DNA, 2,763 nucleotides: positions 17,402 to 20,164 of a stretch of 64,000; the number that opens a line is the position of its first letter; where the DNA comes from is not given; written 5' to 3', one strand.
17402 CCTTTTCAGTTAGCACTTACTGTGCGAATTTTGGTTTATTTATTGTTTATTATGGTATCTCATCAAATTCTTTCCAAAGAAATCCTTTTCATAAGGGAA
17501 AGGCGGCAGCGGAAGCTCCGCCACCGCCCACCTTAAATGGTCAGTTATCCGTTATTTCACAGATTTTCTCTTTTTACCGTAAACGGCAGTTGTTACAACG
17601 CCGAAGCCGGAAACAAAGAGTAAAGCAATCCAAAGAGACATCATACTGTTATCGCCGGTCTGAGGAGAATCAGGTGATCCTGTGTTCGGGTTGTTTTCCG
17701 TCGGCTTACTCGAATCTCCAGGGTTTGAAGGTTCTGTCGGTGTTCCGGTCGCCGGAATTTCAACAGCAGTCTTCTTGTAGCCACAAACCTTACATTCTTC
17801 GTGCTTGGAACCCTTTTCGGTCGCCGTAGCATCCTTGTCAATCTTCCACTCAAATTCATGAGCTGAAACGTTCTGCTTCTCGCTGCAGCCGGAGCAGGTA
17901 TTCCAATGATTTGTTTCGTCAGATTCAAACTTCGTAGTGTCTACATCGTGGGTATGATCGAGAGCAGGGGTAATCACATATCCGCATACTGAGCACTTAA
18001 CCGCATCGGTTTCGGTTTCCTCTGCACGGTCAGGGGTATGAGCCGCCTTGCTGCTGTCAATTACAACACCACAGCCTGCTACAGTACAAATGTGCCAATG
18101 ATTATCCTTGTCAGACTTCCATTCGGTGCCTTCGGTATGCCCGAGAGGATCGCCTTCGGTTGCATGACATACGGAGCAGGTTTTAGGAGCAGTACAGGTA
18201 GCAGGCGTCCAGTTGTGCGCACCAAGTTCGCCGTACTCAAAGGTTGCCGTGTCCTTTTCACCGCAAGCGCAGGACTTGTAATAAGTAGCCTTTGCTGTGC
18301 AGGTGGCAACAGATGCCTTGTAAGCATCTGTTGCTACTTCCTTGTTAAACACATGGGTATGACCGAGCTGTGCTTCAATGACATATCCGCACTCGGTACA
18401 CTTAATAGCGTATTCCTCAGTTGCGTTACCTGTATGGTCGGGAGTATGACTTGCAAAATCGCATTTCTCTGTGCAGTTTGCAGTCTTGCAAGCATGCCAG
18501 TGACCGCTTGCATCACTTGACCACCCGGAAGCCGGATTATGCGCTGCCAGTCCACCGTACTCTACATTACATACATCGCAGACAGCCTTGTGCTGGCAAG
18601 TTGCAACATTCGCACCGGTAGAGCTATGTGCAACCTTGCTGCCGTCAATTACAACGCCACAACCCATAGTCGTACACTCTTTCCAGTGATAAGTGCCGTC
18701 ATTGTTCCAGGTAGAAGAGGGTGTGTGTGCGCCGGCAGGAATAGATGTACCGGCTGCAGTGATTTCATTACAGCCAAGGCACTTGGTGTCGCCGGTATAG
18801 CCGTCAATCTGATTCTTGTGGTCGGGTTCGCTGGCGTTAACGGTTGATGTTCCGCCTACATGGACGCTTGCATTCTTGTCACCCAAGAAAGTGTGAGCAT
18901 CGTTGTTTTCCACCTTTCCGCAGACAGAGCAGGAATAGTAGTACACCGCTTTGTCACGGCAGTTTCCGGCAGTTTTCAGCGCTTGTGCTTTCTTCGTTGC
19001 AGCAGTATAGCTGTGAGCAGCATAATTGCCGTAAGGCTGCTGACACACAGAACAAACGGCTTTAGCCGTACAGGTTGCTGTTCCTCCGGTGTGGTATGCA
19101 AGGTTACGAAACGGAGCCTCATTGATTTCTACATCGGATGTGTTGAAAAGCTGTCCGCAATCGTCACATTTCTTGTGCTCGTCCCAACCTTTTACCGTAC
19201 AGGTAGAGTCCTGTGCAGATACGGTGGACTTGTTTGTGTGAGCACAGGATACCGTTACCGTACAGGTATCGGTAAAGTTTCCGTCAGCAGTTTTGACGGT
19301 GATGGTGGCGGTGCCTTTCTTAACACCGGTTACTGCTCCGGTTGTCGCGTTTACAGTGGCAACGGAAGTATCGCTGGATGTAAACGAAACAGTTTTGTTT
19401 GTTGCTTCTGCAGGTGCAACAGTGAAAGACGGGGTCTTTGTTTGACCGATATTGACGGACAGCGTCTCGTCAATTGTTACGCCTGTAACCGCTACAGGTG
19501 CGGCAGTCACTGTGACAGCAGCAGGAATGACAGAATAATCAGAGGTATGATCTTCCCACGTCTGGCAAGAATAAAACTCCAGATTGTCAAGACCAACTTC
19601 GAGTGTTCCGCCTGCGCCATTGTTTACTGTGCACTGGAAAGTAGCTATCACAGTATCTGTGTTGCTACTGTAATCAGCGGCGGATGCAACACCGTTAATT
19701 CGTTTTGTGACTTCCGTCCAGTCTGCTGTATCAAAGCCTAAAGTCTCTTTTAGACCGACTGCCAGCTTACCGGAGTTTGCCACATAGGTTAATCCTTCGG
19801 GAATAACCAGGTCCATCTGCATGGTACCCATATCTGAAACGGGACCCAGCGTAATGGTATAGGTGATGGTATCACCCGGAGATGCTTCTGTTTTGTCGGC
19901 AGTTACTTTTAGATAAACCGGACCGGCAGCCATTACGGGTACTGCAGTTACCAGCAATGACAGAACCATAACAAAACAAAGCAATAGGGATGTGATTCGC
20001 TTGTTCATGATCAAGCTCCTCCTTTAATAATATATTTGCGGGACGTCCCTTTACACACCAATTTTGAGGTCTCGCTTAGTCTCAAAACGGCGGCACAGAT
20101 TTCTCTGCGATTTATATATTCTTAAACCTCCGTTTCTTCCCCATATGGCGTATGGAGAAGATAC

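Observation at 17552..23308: Self-contained cohesin-dockerin pair with no carbohydrate-active module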

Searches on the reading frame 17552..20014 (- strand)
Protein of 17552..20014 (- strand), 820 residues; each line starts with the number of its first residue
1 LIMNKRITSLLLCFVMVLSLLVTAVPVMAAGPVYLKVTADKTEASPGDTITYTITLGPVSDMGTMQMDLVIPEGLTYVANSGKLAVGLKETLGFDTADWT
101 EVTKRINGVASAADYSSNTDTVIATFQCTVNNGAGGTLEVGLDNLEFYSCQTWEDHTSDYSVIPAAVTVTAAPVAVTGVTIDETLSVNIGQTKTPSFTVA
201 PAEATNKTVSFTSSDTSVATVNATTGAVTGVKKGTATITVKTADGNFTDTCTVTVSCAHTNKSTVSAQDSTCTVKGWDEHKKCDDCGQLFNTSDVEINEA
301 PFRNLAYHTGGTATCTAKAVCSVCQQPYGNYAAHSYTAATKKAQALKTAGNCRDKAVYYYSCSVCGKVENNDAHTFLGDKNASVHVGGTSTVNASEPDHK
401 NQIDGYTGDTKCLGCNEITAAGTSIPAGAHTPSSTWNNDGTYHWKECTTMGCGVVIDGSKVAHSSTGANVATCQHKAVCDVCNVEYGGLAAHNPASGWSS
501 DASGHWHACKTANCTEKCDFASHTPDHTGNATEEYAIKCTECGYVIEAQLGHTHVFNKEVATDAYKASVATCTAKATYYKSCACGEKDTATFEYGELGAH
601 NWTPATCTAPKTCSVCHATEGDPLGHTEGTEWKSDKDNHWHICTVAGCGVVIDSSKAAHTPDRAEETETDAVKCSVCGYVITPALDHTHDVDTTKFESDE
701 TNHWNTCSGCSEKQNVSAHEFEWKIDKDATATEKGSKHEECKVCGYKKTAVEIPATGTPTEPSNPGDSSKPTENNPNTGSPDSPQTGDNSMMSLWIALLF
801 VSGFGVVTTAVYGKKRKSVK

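Call 3: search_protein_families(library=pfam, proteins=[window:17552-20014:-], max_evalue=0.01)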
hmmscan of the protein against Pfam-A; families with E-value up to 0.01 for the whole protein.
window:17552-20014:- (820 aa): 3 families
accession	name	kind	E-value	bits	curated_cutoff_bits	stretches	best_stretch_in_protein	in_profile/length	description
PF02368.24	Big_2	-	8.1e-14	51.8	22.8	1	175-253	1-79/79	Bacterial Ig-like domain (group 2)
PF00963.24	Cohesin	-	4.9e-05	24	24.1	1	36-137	2-110/139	Cohesin domain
PF22359.2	Big-like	-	0.0022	18.7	27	1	208-256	2-47/48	Bacterial Ig-like domain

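Call 4: search_protein_families(library=ncbifam, proteins=[window:17552-20014:-], max_evalue=0.01)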
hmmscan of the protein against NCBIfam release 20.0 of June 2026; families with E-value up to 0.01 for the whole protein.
window:17552-20014:- (820 aa): 2 families
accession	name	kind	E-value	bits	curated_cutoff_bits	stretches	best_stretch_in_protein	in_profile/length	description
TIGR01451.2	B_ant_repeat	repeat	0.00012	22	24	1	38-56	2-20/53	DUF11 type repeat protein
TIGR03063.1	srtB_target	domain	0.0036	17.2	18.15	1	784-804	2-22/29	sortase B protein-sorting domain-containing protein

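Call 5: search_solved_structures(query=window:17552-20014:-, max_evalue=1, show_alignments=2)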
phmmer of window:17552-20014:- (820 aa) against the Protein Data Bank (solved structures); distinct sequences matched with E-value up to 1: 7.
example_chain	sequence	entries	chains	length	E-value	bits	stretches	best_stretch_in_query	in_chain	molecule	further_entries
9qa6_A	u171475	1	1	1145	1.5e-34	122.8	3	681-753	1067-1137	IgA protease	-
7quz_AAA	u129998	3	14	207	1.4e-13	53.4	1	161-261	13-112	Beta-1,3-glucanase bglH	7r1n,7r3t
6n1a_A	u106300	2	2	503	0.001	20.8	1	182-250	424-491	Carbohydrate-binding protein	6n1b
1e5u_I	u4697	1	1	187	0.18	13.4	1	205-255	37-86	INTIMIN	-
1aoh_A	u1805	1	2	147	0.28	12.8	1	36-139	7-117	Cellulosomal-scaffolding protein A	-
9mfe_A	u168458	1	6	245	0.29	12.7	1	172-257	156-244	Major tail protein V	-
2l04_A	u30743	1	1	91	0.33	12.5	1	173-257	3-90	Major tail protein V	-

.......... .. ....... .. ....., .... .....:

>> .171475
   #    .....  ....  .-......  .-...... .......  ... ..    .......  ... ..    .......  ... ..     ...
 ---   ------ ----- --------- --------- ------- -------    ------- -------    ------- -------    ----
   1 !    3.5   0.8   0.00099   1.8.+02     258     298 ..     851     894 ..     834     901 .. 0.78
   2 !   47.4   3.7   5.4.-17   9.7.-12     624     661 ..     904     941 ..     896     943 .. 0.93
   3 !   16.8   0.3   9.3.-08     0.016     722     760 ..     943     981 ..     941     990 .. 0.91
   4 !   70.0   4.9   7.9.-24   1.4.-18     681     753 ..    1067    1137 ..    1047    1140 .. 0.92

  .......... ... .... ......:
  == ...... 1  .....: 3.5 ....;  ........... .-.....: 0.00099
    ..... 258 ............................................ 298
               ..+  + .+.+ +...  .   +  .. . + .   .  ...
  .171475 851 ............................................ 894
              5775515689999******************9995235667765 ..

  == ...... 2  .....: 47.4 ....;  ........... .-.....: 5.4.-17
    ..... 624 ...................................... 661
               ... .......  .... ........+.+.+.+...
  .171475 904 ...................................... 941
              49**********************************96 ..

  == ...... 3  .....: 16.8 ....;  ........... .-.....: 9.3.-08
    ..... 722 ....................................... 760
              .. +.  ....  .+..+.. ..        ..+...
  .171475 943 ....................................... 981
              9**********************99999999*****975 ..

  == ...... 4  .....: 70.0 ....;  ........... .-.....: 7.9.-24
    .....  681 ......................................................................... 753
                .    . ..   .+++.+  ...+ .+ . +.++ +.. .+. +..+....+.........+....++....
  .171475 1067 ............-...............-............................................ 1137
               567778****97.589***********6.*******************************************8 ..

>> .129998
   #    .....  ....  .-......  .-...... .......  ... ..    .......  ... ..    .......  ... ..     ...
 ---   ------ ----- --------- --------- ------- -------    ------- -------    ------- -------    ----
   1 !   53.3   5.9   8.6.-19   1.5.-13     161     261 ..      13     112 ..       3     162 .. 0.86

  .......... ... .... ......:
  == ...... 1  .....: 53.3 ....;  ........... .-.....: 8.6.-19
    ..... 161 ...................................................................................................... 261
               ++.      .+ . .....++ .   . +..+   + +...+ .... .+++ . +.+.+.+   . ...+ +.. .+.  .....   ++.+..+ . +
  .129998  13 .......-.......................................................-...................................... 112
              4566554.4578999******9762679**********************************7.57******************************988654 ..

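Call 10: find_homologous_proteins(query=window:17552-20014:-)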
Query window:17552-20014:- (820 aa): 5040 proteins with E <= 0.001 among 8000 candidates; the best 120 are listed.
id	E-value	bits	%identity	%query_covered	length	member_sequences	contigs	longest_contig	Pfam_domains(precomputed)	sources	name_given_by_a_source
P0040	0.0e+0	1684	71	84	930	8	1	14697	PF02368.25,PF26918.1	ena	-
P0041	0.0e+0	1568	87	100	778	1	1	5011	PF22359.3,PF02368.25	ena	-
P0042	0.0e+0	1567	85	100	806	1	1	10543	PF22359.3,PF02368.25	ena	-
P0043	0.0e+0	1529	83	100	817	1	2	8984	PF22359.3,PF02368.25,PF26918.1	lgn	-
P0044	0.0e+0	1516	70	84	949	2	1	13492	PF22359.3,PF02368.25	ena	-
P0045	0.0e+0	1492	81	100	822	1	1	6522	PF02368.25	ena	-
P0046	0.0e+0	1481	80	100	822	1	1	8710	PF02368.25,PF26918.1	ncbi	-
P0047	0.0e+0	1452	80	100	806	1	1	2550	PF22359.3,PF02368.25,PF26918.1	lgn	-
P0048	0.0e+0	1443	79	100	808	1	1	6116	PF02368.25,PF26918.1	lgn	-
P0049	0.0e+0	1440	60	91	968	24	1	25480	PF02368.25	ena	-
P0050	0.0e+0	1425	79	100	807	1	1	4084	PF22359.3,PF02368.25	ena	-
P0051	0.0e+0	1423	60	100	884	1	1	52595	PF22359.3,PF02368.25,PF26918.1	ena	-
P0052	0.0e+0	1421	78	100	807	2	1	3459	PF22359.3,PF02368.25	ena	-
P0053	0.0e+0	1415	55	84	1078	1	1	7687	PF22359.3,PF02368.25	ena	-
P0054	0.0e+0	1408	68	83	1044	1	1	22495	PF02368.25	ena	-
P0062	0.0e+0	1345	83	83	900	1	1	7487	PF00963.25,PF22359.3,PF02368.25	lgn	-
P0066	0.0e+0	1328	83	83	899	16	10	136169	PF22359.3,PF02368.25,PF26918.1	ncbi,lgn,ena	-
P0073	0.0e+0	1292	57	53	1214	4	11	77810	PF00963.25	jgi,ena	-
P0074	0.0e+0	1286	57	53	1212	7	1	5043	PF00963.25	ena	-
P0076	0.0e+0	1283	40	91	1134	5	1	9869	PF00963.25,PF02368.25,PF26918.1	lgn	-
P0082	0.0e+0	1252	70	100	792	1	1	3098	PF00963.25,PF22359.3,PF02368.25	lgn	-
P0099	0.0e+0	1215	50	91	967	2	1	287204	PF02368.25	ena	-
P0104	0.0e+0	1198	50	91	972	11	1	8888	PF00963.25,PF02368.25,PF26918.1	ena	-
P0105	0.0e+0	1197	56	61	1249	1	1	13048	PF00963.25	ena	-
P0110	0.0e+0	1174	53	53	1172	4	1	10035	PF00963.25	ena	-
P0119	0.0e+0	1150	41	93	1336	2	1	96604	PF00963.25,PF27618.1,PF02368.25,PF26918.1,PF08271.18,PF02892.22,PF23103.2,PF05605.19,PF04239.18,PF19474.5,PF23107.2,PF16459.12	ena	-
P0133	0.0e+0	1100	61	99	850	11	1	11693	PF02368.25,PF26918.1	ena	-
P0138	0.0e+0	1075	42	72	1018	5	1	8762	PF00963.25,PF02368.25,PF26918.1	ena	-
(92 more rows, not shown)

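Call 18: find_encoding_contigs(protein=window:17552-20014:-, flank=10000, max_places=6)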
Protein window:17552-20014:- (820 aa): no gene with exactly this product is on record in the collection.

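Call 20: find_encoding_contigs(protein=P0042, flank=10000, max_places=4)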
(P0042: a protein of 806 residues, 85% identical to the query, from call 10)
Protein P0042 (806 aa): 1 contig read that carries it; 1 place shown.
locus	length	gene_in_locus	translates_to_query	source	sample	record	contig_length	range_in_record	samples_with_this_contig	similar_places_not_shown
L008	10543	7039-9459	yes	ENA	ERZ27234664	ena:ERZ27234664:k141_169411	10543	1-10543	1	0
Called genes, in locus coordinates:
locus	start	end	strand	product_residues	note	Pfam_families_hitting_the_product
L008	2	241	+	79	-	?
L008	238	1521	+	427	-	-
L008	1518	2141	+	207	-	PF00072:Response_reg, PF00196:GerE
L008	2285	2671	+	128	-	-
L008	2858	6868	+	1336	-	-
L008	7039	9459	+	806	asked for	PF02368:Big_2, PF22359:Big-like (weak)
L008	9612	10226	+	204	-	PF18692:DUF5640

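Call 22: search_protein_families(library=pfam, proteins=[L008:2858-6868:+], max_evalue=0.01)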
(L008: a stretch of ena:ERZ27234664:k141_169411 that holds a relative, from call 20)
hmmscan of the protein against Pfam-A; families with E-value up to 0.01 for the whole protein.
L008:2858-6868:+ (1336 aa): 1 family
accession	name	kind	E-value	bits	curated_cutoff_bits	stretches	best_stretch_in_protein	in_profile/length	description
PF00404.24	Dockerin_1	-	5.6e-05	23.7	22.9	1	1273-1326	1-53/57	Dockerin type I domain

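Call 40: find_encoding_contigs(protein=P0066, flank=10000, max_places=3)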
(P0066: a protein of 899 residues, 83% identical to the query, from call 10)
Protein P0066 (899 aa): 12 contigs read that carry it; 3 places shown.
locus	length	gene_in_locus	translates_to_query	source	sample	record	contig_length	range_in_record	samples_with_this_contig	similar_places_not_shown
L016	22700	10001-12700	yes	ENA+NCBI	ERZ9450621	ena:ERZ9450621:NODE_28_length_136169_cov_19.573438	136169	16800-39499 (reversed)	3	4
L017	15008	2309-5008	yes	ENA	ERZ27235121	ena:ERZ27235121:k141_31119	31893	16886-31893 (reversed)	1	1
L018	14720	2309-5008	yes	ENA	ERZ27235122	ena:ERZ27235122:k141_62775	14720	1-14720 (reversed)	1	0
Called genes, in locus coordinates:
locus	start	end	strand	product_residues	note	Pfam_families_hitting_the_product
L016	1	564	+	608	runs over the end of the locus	PF02534:T4SS-DNA_transf, PF10412:TrwB_AAD_bind, PF12696:TraG-D_C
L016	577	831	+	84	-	PF13730:HTH_36, PF08279:HTH_11 (weak), PF01047:MarR (weak), PF13412:HTH_24 (weak)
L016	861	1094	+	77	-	-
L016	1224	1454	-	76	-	PF12844:HTH_19 (weak)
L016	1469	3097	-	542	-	PF00196:GerE, PF08281:Sigma70_r4_2 (weak)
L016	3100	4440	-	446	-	PF13416:SBP_bac_8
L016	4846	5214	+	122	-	-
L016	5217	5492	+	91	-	PF17032:Zn_ribbon_15 (faint), PF13248:Zn_ribbon_3, PF12773:DZR, PF24463:DUF7577 (faint), PF13248:Zn_ribbon_3 (weak), PF13240:Zn_Ribbon_1 (weak)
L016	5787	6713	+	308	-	-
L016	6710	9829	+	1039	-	-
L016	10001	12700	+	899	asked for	PF02368:Big_2, PF22359:Big-like (faint), PF26918:Ig_Eae (faint)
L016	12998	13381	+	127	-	-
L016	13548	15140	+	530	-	PF00404:Dockerin_1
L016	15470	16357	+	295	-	-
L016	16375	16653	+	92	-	-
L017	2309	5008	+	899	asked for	PF02368:Big_2, PF22359:Big-like (faint), PF26918:Ig_Eae (faint)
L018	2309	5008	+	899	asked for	PF02368:Big_2, PF22359:Big-like (faint), PF26918:Ig_Eae (faint)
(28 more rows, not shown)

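Call 41: find_encoding_contigs(protein=P0099, flank=10000, max_places=2)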
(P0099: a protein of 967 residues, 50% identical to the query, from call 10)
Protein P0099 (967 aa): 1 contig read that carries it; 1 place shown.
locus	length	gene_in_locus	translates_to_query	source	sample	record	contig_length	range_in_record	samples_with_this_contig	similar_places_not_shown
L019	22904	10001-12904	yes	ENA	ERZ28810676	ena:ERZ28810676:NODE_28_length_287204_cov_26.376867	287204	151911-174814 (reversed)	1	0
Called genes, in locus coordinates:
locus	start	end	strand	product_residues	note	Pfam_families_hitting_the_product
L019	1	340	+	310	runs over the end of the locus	-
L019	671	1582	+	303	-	PF01841:Transglut_core, PF04473:DUF553 (weak)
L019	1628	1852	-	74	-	PF12844:HTH_19 (weak)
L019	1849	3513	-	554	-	PF00196:GerE, PF08281:Sigma70_r4_2 (weak)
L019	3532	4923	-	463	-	PF01547:SBP_bac_1, PF13416:SBP_bac_8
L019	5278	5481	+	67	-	-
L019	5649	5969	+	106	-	PF17032:Zn_ribbon_15 (faint), PF13248:Zn_ribbon_3 (faint), PF18439:zf_UBZ (faint), PF13240:Zn_Ribbon_1 (faint), PF12773:DZR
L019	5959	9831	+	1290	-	PF18998:Flg_new_2 (weak)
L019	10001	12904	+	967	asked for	PF02368:Big_2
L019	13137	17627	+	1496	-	-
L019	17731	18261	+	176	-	PF18692:DUF5640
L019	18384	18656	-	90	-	PF04025:RemA-like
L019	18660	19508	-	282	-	-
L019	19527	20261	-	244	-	-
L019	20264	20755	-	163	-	-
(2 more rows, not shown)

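Call 54: find_related_loci(query=A3, collection=metagenome_contigs, flank=10000)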
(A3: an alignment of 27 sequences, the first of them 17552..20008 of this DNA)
Query A3 (818 aa) in metagenome_contigs; peptide patterns used: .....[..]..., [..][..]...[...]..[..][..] (x = any residue, [..] = any of these).
600 stretches matched a pattern (row limit reached: there are more); 192 encode a relative of the query (tblastn E <= 1e-3); the best 80 are kept; 80 distinct loci.
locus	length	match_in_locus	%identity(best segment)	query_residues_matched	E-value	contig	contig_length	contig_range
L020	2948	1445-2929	62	1-685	0e+0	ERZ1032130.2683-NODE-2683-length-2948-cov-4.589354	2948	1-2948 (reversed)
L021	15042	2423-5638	45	169-818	1e-78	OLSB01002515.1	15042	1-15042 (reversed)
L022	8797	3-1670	36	178-683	2e-72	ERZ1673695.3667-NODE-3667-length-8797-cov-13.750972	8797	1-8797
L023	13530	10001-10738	70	156-748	3e-48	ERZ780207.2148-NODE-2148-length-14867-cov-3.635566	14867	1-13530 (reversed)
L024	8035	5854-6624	48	164-292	4e-21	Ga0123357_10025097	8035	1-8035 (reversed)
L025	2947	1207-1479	55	163-253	3e-18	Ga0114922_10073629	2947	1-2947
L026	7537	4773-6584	59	164-273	1e-17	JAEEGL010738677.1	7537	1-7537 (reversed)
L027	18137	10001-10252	56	171-255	7e-16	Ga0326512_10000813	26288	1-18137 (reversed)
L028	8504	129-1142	58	165-278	9e-16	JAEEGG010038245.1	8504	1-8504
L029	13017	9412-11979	56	161-274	2e-15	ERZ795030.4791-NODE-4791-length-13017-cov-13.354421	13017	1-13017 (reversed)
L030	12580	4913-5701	52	158-266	2e-15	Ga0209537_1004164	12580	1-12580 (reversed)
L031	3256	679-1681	50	164-279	5e-15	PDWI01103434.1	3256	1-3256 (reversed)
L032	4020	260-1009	48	165-273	5e-15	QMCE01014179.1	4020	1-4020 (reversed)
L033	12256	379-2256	51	165-272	4e-14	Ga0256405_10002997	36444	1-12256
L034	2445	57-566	52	164-257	4e-14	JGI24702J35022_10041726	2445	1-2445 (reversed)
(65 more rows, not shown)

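Call 89: find_encoding_contigs(protein=P0049, flank=10000, max_places=2)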
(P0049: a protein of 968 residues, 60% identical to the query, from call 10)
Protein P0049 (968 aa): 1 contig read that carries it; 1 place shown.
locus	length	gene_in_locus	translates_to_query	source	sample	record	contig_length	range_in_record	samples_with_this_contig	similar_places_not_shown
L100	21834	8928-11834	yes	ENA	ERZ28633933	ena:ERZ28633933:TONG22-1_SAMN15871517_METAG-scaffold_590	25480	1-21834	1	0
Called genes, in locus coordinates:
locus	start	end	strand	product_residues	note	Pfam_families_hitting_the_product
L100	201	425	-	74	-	PF12844:HTH_19 (weak)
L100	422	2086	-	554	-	PF00196:GerE, PF08281:Sigma70_r4_2 (weak)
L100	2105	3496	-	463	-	PF01547:SBP_bac_1 (weak), PF13416:SBP_bac_8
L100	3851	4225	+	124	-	PF13248:Zn_ribbon_3 (faint), PF13240:Zn_Ribbon_1 (weak)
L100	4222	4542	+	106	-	PF17032:Zn_ribbon_15 (faint), PF13248:Zn_ribbon_3 (faint), PF10571:UPF0547 (faint), PF13240:Zn_Ribbon_1 (weak), PF12773:DZR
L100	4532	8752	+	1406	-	-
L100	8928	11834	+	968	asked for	PF02368:Big_2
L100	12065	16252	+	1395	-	-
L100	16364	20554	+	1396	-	PF09479:Flg_new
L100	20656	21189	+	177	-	PF18692:DUF5640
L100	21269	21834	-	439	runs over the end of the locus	PF13173:AAA_14, PF13635:DUF4143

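Call 90: find_encoding_contigs(protein=P0133, flank=10000, max_places=2)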
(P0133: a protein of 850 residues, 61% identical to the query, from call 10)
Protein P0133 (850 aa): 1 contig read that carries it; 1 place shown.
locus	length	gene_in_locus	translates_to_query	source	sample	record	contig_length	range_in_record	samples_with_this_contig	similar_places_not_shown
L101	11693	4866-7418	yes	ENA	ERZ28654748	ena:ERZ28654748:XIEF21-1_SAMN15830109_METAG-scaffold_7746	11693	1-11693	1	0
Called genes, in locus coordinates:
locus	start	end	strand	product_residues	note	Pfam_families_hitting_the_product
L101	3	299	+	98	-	?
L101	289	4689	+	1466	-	-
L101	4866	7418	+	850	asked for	PF02368:Big_2, PF26918:Ig_Eae (faint)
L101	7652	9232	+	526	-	-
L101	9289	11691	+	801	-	?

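Call 91: find_encoding_contigs(protein=P0041, flank=10000, max_places=2)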
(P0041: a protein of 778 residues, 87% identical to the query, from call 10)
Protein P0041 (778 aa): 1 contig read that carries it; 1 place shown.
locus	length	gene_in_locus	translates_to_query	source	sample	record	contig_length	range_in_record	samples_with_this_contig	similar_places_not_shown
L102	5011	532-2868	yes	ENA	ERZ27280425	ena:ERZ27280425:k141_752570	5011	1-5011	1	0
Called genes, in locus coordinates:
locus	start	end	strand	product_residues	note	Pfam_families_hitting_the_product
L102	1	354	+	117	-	?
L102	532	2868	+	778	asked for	PF02368:Big_2, PF22359:Big-like (faint)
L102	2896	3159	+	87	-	-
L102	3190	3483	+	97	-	-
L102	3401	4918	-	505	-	PF05598:DUF772, PF01609:DDE_Tnp_1, PF13751:DDE_Tnp_1_6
